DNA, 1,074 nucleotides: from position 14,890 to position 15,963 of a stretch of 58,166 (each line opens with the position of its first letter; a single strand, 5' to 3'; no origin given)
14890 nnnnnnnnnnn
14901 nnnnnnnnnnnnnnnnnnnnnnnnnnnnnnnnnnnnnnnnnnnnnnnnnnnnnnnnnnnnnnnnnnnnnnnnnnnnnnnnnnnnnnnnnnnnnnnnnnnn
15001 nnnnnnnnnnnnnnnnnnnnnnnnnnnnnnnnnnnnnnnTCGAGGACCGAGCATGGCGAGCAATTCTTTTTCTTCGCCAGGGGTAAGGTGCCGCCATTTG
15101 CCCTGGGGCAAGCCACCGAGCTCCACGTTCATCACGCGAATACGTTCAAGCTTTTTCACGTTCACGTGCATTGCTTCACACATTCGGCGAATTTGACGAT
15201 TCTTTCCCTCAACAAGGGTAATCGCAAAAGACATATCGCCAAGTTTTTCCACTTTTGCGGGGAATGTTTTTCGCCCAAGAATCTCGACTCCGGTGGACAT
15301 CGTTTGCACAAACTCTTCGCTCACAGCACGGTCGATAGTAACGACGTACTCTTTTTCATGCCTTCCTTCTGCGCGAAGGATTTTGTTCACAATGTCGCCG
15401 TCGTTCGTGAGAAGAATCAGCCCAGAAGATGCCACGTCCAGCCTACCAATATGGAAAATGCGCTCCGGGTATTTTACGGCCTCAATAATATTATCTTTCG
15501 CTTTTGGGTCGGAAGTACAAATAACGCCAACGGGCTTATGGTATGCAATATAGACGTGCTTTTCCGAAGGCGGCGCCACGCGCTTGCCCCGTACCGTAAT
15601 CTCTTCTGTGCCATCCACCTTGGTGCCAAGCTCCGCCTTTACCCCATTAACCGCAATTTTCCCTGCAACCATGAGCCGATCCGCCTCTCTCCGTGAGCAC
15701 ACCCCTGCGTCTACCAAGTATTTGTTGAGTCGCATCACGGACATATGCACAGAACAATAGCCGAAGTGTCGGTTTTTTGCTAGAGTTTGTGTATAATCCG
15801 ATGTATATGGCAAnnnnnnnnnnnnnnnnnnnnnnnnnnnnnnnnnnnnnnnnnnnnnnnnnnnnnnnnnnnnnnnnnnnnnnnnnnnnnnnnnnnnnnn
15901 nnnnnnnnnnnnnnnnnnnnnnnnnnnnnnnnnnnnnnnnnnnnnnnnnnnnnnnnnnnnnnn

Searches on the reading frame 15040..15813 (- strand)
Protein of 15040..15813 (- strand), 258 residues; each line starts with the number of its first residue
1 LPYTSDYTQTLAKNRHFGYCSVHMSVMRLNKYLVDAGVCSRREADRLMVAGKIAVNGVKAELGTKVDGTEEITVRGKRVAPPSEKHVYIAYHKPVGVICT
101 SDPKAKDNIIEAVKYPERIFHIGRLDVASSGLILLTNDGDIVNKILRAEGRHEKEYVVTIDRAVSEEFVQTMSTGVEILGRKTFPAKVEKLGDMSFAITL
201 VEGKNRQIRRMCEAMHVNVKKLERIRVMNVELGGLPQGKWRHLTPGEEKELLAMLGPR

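Call 50: search_protein_families(library=pfam, proteins=[window:15040-15813:-], max_evalue=0.001)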
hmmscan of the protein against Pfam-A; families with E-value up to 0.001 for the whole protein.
window:15040-15813:- (258 aa): 2 families
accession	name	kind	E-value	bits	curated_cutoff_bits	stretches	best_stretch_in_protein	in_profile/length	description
PF00849.27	PseudoU_synth_2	-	2.3e-20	73.8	26.8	1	88-214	2-152/152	RNA pseudouridylate synthase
PF01479.30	S4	-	1.4e-10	41.1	22.8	1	27-72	1-48/48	S4 domain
